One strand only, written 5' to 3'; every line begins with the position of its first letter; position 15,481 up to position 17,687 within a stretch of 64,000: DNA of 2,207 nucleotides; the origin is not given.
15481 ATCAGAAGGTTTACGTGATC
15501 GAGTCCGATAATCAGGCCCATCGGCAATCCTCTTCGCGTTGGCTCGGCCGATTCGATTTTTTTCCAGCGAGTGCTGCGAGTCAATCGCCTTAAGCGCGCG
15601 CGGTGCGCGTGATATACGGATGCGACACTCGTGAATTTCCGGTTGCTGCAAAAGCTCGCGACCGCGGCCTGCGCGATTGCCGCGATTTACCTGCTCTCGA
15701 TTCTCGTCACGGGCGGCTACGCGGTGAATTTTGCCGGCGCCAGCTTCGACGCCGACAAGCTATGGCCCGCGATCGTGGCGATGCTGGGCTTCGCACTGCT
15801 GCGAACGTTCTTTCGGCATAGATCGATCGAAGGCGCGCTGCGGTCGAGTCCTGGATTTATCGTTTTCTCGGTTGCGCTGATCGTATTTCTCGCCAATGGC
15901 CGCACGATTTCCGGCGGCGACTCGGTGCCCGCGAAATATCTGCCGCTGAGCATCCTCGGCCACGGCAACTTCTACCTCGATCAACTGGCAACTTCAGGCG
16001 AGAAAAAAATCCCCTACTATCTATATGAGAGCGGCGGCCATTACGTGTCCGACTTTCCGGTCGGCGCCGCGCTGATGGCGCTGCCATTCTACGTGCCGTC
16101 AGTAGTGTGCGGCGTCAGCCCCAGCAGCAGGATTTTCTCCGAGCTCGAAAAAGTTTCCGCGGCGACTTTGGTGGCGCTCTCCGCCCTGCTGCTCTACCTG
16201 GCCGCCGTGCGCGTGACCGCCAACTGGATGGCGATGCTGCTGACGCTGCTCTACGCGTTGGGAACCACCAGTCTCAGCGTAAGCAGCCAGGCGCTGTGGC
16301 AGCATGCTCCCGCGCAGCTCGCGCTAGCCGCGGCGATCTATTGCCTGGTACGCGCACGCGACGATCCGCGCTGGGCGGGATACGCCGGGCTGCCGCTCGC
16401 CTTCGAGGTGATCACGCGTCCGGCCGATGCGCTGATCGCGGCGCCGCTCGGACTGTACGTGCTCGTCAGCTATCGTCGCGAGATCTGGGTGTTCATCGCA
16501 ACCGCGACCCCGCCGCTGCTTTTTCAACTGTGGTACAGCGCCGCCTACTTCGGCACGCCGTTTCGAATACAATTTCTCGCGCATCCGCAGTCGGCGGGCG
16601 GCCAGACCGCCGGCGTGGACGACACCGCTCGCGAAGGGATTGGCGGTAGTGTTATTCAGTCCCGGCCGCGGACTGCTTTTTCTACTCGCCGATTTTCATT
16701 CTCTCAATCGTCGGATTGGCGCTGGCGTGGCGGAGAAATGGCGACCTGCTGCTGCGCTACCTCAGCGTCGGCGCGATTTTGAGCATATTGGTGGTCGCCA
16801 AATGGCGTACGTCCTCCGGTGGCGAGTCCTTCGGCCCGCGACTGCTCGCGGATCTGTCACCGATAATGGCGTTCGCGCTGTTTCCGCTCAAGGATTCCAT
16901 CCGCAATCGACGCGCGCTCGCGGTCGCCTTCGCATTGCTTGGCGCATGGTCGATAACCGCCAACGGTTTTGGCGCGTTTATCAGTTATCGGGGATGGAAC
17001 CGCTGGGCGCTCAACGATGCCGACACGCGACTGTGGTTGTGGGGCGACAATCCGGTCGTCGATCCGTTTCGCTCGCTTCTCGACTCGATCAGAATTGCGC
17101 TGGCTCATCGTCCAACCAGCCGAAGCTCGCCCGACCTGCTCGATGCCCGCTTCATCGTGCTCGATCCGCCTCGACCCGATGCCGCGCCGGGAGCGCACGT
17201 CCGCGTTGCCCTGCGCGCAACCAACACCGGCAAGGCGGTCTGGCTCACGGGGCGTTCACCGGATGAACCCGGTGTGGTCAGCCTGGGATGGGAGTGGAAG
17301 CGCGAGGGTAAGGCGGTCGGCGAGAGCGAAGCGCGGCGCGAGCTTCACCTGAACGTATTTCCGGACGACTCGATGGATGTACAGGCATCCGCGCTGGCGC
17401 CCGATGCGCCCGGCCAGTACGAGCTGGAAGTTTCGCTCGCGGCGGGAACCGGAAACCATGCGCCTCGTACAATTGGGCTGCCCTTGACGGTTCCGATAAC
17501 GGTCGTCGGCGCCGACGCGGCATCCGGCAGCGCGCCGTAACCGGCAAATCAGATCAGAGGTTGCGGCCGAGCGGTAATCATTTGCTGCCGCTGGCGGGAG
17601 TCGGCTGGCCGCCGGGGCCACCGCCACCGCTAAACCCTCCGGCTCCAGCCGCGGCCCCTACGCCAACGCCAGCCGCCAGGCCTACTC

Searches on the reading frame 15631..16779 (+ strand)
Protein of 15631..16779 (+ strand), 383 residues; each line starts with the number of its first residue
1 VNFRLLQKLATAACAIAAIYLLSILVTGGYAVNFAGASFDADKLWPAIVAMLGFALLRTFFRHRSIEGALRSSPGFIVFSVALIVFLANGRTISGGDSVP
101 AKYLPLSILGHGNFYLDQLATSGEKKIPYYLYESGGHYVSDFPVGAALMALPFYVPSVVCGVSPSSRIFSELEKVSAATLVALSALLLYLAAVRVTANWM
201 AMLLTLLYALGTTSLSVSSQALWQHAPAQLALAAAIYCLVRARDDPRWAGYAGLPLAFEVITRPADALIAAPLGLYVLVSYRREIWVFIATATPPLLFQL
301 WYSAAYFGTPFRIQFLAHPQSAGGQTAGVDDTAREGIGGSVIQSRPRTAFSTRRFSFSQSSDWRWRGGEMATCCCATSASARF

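Call 17: search_protein_families(library=pfam, proteins=[window:15631-16779:+], max_evalue=0.01)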
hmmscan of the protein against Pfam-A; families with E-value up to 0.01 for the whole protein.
window:15631-16779:+ (383 aa): 2 families
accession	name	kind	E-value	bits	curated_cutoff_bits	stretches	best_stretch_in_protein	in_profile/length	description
PF13231.12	PMT_2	-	0.00065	20.4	26.1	1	178-285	29-137/160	Dolichyl-phosphate-mannose-protein mannosyltransferase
PF02366.24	PMT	-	0.0073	16.3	22.7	0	176-280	88-199/245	Dolichyl-phosphate-mannose-protein mannosyltransferase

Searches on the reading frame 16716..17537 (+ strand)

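Call 17: search_protein_families(library=pfam, proteins=[window:16716-17537:+], max_evalue=0.01)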
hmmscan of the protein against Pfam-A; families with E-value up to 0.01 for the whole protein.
window:16716-17537:+ (274 aa): 1 family
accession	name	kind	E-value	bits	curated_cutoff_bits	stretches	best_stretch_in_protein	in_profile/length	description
PF16158.11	N_BRCA1_IG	-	0.0093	16.9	28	0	158-247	10-96/108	Ig-like domain from next to BRCA1 gene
